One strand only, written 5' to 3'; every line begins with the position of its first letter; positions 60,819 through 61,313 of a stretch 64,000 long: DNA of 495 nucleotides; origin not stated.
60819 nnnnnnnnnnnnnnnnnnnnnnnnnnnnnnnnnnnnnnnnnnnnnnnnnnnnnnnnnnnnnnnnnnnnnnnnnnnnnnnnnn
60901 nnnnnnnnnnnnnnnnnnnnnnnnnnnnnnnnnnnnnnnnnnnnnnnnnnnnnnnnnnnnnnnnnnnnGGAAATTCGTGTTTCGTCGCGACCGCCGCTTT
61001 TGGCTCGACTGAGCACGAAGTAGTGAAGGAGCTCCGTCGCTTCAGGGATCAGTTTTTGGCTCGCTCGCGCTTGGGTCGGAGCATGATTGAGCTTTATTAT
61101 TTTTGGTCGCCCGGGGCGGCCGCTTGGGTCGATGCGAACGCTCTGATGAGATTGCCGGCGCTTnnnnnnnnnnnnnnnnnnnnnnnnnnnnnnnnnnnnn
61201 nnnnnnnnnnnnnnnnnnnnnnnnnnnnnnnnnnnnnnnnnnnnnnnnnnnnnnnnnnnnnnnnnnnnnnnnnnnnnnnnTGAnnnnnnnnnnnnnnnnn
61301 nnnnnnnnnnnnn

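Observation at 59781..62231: Secreted protein with conserved Cys-containing C-terminal module co-transcribed with a beta-barrel OMP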

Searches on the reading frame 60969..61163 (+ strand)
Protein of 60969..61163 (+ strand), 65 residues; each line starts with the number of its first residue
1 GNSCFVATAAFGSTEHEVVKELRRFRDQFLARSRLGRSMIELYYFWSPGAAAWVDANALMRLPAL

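Call 64: find_related_loci(query=A7, collection=genome_contigs, flank=5000)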
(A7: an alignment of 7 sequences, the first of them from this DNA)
Query A7 (65 aa) in genome_contigs; peptide patterns used: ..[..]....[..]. (x = any residue, [..] = any of these).
600 stretches matched a pattern (row limit reached: there are more); 591 encode a relative of the query (tblastn E <= 1e-3); the best 80 are kept; 80 distinct loci.
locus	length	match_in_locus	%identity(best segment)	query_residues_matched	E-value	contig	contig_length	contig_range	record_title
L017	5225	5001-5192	58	2-65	6e-21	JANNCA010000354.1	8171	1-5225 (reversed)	MAG: Oligoflexia bacterium isolate OTE_78_metabat_250 OTE_78_k141_1423339, whole genome shotgun sequence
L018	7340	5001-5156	60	3-54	5e-19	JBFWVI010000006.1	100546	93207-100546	MAG: Bdellovibrionales bacterium isolate CA_2019_TPBF_90 NODE_1841_length_100546_cov_12.290991_TPBF, whole genome shotgu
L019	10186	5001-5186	50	1-62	5e-17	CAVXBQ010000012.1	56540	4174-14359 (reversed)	MAG: uncultured delta proteobacterium isolate MFD01299.bin.2.165 genome assembly, contig: contig_56898, whole genome sho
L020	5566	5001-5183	49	1-61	8e-17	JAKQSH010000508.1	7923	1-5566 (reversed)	MAG: Deltaproteobacteria bacterium isolate USMO_metabat.105_sub k141_69256, whole genome shotgun sequence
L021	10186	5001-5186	50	3-64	1e-15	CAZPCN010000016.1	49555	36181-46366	MAG TPA_asm: uncultured Syntrophaceae bacterium isolate binchicken_co190_332 genome assembly, contig: NODE_1544_length_4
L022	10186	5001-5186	42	1-62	2e-15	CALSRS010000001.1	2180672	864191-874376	MAG: uncultured Gammaproteobacteria bacterium isolate L_MB228 genome assembly, contig: contig_31686_L_MB228, whole genom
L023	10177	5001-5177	46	4-62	2e-15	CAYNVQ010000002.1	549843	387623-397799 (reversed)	MAG TPA_asm: uncultured Eubacteriales bacterium isolate SRP323688_co1_275 genome assembly, contig: NODE_10_length_549843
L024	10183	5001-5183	44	1-61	2e-15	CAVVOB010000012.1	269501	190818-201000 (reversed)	MAG: Nitrospirota bacterium isolate MFD05942.bin.2.44 genome assembly, contig: contig_18688, whole genome shotgun sequen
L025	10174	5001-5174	48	4-61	4e-15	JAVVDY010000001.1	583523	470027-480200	MAG: Desulfuromonadales bacterium isolate TamC13-07 NODE_1_length_583523_cov_24.997611, whole genome shotgun sequence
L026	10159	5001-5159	51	2-54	5e-15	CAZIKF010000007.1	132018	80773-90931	MAG TPA_asm: uncultured bacterium isolate binchicken_co28_71 genome assembly, contig: NODE_77_length_132018_cov_26.31458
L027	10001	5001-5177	47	3-61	4e-15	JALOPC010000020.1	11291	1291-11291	MAG: Syntrophales bacterium isolate Prado119 scaffold_4785, whole genome shotgun sequence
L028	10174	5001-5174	50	4-61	5e-15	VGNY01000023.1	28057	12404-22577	MAG: Chloroflexi bacterium isolate M_DeepCast_200m_mx_194 M_DeepCast_200m_mx_194_Ga0194113_10001982, whole genome shotgu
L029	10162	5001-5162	48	2-55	5e-15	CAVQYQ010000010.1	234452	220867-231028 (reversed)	MAG: uncultured delta proteobacterium isolate MFD03804.bin.1.183 genome assembly, contig: contig_81208, whole genome sho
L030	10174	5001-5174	48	4-61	6e-15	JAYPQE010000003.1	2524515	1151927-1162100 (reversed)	MAG: Candidatus Eutrophobius brisbanensis isolate SD3109_NP_maxbin_bins.tsv.086 contig_7445_pilon, whole genome shotgun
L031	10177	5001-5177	49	4-62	6e-15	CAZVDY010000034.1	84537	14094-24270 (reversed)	MAG TPA_asm: uncultured Desulfobulbaceae bacterium isolate binchicken_co219_365 genome assembly, contig: k141_445933, wh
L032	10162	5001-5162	52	1-54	5e-15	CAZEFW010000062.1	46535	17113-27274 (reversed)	MAG TPA_asm: uncultured Myxococcales bacterium isolate SRP077602_co5_47 genome assembly, contig: NODE_3718_length_46535_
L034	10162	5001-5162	48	4-57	9e-15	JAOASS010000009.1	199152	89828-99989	MAG: Pseudobdellovibrionaceae bacterium isolate AF21_PE0_C1_S7_39_13 C1_S7_26_length_199152_cov_8, whole genome shotgun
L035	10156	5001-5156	52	3-54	9e-15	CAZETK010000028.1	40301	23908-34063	MAG TPA_asm: uncultured Pseudobdellovibrionaceae bacterium isolate SRP144015_co1_16 genome assembly, contig: NODE_520_le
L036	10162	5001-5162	52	4-57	9e-15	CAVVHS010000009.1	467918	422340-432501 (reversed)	MAG: uncultured Gammaproteobacteria bacterium isolate MFD02832.bin.1.93 genome assembly, contig: contig_5550, whole geno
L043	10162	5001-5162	48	1-54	1e-14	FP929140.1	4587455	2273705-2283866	gamma proteobacterium HdN1 complete genome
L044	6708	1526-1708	44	1-61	2e-14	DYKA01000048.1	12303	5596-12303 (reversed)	MAG TPA_asm: Vermiphilus sp. isolate SulCav_AS07-7_2_40_16 SulCav_AS07_7_5050_length_12303_cov_8_888063, whole genome sh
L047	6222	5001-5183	49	1-61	2e-14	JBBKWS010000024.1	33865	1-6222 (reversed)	MAG: Bdellovibrionales bacterium isolate metabat_bins.247 k119_2115558, whole genome shotgun sequence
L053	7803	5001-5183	46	1-61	3e-14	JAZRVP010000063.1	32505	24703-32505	MAG: Myxococcota bacterium isolate T1900044953_TA20190006.MAGScoT_cleanbin_000031 SGB_3738_k141_1290383, whole genome sh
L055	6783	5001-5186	44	3-64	3e-14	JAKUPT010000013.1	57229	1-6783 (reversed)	MAG: Bdellovibrionales bacterium isolate ALOHA_A2.5_10 A2.5-Bdellovibrionales-1_13, whole genome shotgun sequence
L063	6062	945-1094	58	2-51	5e-14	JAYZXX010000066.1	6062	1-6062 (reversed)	MAG: Bdellovibrionota bacterium isolate XB_MAG598 DB_MAG598_0066, whole genome shotgun sequence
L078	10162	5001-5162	54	1-54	1e-13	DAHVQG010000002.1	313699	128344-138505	MAG TPA_asm: Bdellovibrionales bacterium isolate clean60 NODE_2_length_313699_cov_8.396528, whole genome shotgun sequenc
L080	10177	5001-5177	49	1-58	1e-13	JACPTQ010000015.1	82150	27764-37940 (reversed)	MAG: Deltaproteobacteria bacterium isolate NC_groundwater_736_Ag_S-0.65um_62_10 S37_SO-6_scaffold_83804, whole genome sh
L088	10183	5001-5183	46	1-61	2e-13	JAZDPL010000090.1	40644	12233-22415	MAG: Candidatus Omnitrophota bacterium isolate MEGAHIT-group-0.834 k141_20154814, whole genome shotgun sequence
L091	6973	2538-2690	45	4-54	3e-13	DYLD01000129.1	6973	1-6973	MAG TPA_asm: Syntrophus aciditrophicus isolate SulCav_AS07-7_52_56 SulCav_AS07_7_10117_length_6973_cov_16_696444, whole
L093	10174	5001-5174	47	4-61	3e-13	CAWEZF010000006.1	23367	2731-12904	MAG: uncultured delta proteobacterium isolate MFD04716.bin.2.259 genome assembly, contig: contig_124494, whole genome sh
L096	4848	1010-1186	44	3-61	4e-13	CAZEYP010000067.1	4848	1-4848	MAG TPA_asm: uncultured Nitrospirota bacterium isolate binchicken_co172_141 genome assembly, contig: NODE_17921_length_4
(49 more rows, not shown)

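Call 79: search_protein_families(library=pfam, proteins=[L044:1731-2696:+, L091:2965-3603:+, L036:5636-6841:+, L088:5316-6227:+, L096:1319-2146:+, L031:5545-7455:+, L093:5620-6102:+, L043:5316-6089:+, L047:5273-6220:+, L063:1109-2404:+], max_evalue=0.01)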
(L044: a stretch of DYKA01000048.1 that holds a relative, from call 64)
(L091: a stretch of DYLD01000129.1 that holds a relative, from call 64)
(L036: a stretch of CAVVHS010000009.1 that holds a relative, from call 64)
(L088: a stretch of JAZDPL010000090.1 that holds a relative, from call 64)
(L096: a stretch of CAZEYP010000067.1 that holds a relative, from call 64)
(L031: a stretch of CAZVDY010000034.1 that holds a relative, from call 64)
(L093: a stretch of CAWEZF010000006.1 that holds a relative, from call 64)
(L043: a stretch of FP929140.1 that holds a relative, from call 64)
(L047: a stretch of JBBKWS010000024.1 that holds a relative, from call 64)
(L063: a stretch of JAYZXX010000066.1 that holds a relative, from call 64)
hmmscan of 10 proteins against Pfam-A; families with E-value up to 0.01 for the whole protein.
L044:1731-2696:+ (322 aa): 0 families

L091:2965-3603:+ (213 aa): 2 families
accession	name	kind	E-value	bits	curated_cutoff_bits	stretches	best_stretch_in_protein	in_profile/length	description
PF13505.12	OMP_b-brl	-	4.5e-16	60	28.7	1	26-213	2-175/175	Outer membrane protein beta-barrel domain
PF01389.23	OmpA_membrane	-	1.4e-06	28.6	21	1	42-192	3-150/180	OmpA-like transmembrane domain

L036:5636-6841:+ (402 aa): 0 families

L088:5316-6227:+ (304 aa): 0 families

L096:1319-2146:+ (276 aa): 4 families
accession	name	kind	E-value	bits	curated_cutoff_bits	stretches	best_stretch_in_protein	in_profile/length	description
PF13557.12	Phenol_MetA_deg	-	4.4e-10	40.4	22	1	60-258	30-226/242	Putative MetA-pathway of phenol degradation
PF13505.12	OMP_b-brl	-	0.0001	23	28.7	0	67-215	40-149/175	Outer membrane protein beta-barrel domain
PF11383.14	DUF3187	-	0.0011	18.7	24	0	93-223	137-266/320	Protein of unknown function (DUF3187)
PF07642.17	BBP2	-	0.0076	16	26.2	0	35-107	208-280/339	Putative beta-barrel porin-2, OmpL-like. bbp2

L031:5545-7455:+ (637 aa): 5 families
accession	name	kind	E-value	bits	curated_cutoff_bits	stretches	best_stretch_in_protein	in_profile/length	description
PF00733.27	Asn_synthase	-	2.9e-96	323.6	21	1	254-632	4-353/354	Asparagine synthase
PF13537.11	GATase_7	-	1.1e-49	168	25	1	58-177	1-122/123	Glutamine amidotransferase domain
PF13522.11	GATase_6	-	1.1e-46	158.6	27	1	43-172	1-130/130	Glutamine amidotransferase domain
PF06508.19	QueC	-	1.6e-05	25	22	1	272-333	4-64/210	Queuosine biosynthesis protein QueC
PF12481.13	DUF3700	-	0.0014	18.5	27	1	78-176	75-176/228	Aluminium induced protein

L093:5620-6102:+ (161 aa): 2 families
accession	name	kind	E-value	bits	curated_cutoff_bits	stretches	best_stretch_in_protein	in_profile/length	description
PF00571.33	CBS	-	1e-25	90.2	24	2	88-141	1-55/57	CBS domain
PF21374.3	WsaF_N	-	0.0055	17.2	27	1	67-129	28-90/156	WsaF, N-terminal domain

L043:5316-6089:+ (258 aa): 1 family
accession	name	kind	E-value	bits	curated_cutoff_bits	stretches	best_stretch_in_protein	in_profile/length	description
PF03527.20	RHS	-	7.9e-07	29.3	27.9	1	26-59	1-34/38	RHS protein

L047:5273-6220:+ (316 aa): 0 families

L063:1109-2404:+ (432 aa): 12 families
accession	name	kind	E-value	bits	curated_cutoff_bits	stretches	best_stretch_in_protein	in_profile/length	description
PF01593.30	Amino_oxidase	-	4.7e-08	33.2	19.8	1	172-345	203-373/443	Flavin containing amine oxidoreductase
PF13450.12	NAD_binding_8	-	2.9e-07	31.1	21.9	1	46-83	1-38/68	NAD(P)-binding Rossmann-like domain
PF07992.20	Pyr_redox_2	-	1.4e-06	28.4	26.1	1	20-82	133-183/291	Pyridine nucleotide-disulphide oxidoreductase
PF01266.30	DAO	-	1.8e-06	28.1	27.9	1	43-78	1-37/353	FAD dependent oxidoreductase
PF12831.13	FAD_oxidored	-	1.2e-05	25.3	27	1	43-81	1-39/416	FAD dependent oxidoreductase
PF00890.30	FAD_binding_2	-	7.6e-05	22.5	20.4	1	43-78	1-36/414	FAD binding domain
PF03486.20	HI0933_like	-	0.00039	20.4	50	1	43-77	2-36/244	HI0933-like protein Rossmann domain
PF00070.33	Pyr_redox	-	0.00041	21.3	22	1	44-78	2-36/82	Pyridine nucleotide-disulphide oxidoreductase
PF01494.25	FAD_binding_3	-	0.00064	19.5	22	1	42-73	2-33/349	FAD binding domain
PF22882.2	GT-D-like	-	0.0017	18.1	27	1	37-68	169-200/210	GT-D fold-like domain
PF01946.23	Thi4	-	0.0019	17.9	26.2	1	28-78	6-55/235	Thi4 family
PF05834.18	Lycopene_cycl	-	0.0019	17.7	23.4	1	43-76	1-36/380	Lycopene cyclase protein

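Call 81: search_protein_families(library=ncbifam, proteins=[L034:5318-6211:+, L078:5300-6157:+, L018:5296-6417:+, L055:5303-6265:+, L024:5430-6074:+, L032:4688-6130:+, L080:4080-6125:+, L053:4110-6026:+, L088:5316-6227:+, L044:1731-2696:+], max_evalue=0.001)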
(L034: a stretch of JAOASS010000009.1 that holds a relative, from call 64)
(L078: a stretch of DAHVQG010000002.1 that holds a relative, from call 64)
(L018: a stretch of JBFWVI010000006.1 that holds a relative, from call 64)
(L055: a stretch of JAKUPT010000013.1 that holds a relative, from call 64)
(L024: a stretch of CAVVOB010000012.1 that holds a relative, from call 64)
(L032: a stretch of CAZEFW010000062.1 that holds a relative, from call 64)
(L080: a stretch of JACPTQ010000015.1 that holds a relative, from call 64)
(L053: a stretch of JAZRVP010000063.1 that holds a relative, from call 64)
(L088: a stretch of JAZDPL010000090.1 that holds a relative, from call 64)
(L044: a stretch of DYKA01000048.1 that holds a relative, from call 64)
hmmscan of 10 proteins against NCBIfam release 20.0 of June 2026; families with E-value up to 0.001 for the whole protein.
L034:5318-6211:+ (298 aa): 2 families
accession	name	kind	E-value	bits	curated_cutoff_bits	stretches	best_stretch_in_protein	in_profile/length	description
NF053801.1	OM_Bd0486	exception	3.8e-85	286.2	370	1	35-298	98-356/356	Bd0486 family outer membrane beta-barrel protein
NF040596.1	MXAN_2562_fam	subfamily_domain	3.6e-18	66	100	1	110-298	12-208/208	MXAN_2562 family outer membrane beta-barrel protein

L078:5300-6157:+ (286 aa): 2 families
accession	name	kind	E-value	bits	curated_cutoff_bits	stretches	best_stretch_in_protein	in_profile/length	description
NF053801.1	OM_Bd0486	exception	1.4e-48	165.9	370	1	58-286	126-356/356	Bd0486 family outer membrane beta-barrel protein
NF040596.1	MXAN_2562_fam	subfamily_domain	7.8e-18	64.9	100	1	91-286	3-208/208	MXAN_2562 family outer membrane beta-barrel protein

L018:5296-6417:+ (374 aa): 2 families
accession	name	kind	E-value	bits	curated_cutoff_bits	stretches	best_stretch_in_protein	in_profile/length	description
NF053801.1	OM_Bd0486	exception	9e-70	235.6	370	1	48-374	36-356/356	Bd0486 family outer membrane beta-barrel protein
NF040596.1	MXAN_2562_fam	subfamily_domain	9e-18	64.7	100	1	180-374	4-208/208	MXAN_2562 family outer membrane beta-barrel protein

L055:5303-6265:+ (321 aa): 2 families
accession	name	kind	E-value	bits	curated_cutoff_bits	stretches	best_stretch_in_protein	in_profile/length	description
NF053801.1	OM_Bd0486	exception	6e-49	167.1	370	1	37-321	77-356/356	Bd0486 family outer membrane beta-barrel protein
NF040596.1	MXAN_2562_fam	subfamily_domain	2.8e-20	72.9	100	1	126-321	3-208/208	MXAN_2562 family outer membrane beta-barrel protein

L024:5430-6074:+ (215 aa): 2 families
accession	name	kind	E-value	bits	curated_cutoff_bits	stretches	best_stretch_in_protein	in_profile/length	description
NF040596.1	MXAN_2562_fam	subfamily_domain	2.3e-36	125.4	100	1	29-215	1-208/208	MXAN_2562 family outer membrane beta-barrel protein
NF053801.1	OM_Bd0486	exception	0.0001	21.6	370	1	70-192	211-337/356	Bd0486 family outer membrane beta-barrel protein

L032:4688-6130:+ (481 aa): 1 family
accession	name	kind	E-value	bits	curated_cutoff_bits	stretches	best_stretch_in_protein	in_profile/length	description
NF040596.1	MXAN_2562_fam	subfamily_domain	2.7e-69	233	100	1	260-481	2-208/208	MXAN_2562 family outer membrane beta-barrel protein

L080:4080-6125:+ (682 aa): 4 families
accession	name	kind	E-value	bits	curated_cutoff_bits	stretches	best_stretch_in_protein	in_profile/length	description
NF040596.1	MXAN_2562_fam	subfamily_domain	3.7e-65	219.5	100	1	470-682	1-208/208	MXAN_2562 family outer membrane beta-barrel protein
NF041770.1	CFI_box_CTERM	domain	9.1e-27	92.7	40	1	311-379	1-69/69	CFI-box-CTERM domain-containing protein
NF045522.1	MXAN_2561_fam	equivalog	1.4e-18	67.4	150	1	9-311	1-279/304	MXAN_2561 family MXYO-CTERM-anchored protein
NF053801.1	OM_Bd0486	exception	8.7e-12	44.9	370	1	482-656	171-333/356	Bd0486 family outer membrane beta-barrel protein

L053:4110-6026:+ (639 aa): 4 families
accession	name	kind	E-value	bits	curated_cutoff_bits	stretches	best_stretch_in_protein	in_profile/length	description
NF040596.1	MXAN_2562_fam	subfamily_domain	2.3e-56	190.7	100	1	437-639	2-208/208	MXAN_2562 family outer membrane beta-barrel protein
NF041770.1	CFI_box_CTERM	domain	7.3e-29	99.4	40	1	301-368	1-68/69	CFI-box-CTERM domain-containing protein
NF053801.1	OM_Bd0486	exception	5.2e-11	42.3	370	1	454-613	181-335/356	Bd0486 family outer membrane beta-barrel protein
NF045522.1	MXAN_2561_fam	equivalog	8e-08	32.1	150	1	157-299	144-278/304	MXAN_2561 family MXYO-CTERM-anchored protein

L088:5316-6227:+ (304 aa): 1 family
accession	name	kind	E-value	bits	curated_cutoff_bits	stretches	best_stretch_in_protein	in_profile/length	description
NF033763.1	exchanger_TraB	exception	6e-05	21.2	700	1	70-295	51-287/522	outer membrane exchange protein TraB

L044:1731-2696:+ (322 aa): 1 family
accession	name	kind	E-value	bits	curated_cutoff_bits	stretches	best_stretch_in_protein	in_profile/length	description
NF033763.1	exchanger_TraB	exception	9.7e-05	20.5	700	1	54-318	15-292/522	outer membrane exchange protein TraB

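Call 92: search_protein_families(library=pfam, proteins=[L034:3939-5324:+, L078:3771-5318:+, L018:3939-5306:+, L055:3993-5315:+, L035:4002-5312:+, L024:3536-5134:+, L032:3093-5342:+, L080:4080-6125:+, L053:4110-6026:+], max_evalue=0.01)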
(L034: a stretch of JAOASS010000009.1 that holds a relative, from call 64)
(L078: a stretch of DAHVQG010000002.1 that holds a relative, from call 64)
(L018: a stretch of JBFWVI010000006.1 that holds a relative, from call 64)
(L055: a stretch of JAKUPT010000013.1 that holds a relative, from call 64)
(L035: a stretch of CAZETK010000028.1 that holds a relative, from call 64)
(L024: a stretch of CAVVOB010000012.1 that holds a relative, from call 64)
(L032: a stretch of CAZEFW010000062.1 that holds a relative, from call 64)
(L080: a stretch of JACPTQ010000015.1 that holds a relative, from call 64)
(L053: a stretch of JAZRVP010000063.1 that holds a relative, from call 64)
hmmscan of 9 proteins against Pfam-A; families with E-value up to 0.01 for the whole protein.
L034:3939-5324:+ (462 aa): 0 families

L078:3771-5318:+ (516 aa): 0 families

L018:3939-5306:+ (456 aa): 1 family
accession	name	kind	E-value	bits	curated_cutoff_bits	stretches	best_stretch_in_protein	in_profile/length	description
PF23657.1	DUF7151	-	0.0065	16.9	27.2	0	154-171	21-38/46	Domain of unknown function (DUF7151)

L055:3993-5315:+ (441 aa): 0 families

L035:4002-5312:+ (437 aa): 0 families

L024:3536-5134:+ (532 aa): 1 family
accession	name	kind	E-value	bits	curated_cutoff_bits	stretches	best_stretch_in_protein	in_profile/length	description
PF00041.27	fn3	-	1.7e-09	38.2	25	1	354-426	7-72/84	Fibronectin type III domain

L032:3093-5342:+ (750 aa): 0 families

L080:4080-6125:+ (682 aa): 2 families
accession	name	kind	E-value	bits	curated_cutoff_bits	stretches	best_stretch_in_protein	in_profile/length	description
PF13505.12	OMP_b-brl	-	2.1e-05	25.2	28.7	1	450-678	2-171/175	Outer membrane protein beta-barrel domain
PF00041.27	fn3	-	0.00025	21.6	25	1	191-278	9-75/84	Fibronectin type III domain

L053:4110-6026:+ (639 aa): 2 families
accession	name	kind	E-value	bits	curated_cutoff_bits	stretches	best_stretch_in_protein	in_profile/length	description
PF00041.27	fn3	-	4.9e-05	23.9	25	1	184-268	2-75/84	Fibronectin type III domain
PF16389.11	DUF4998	-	0.0084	16.1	29.1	0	183-274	21-105/199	Domain of unknown function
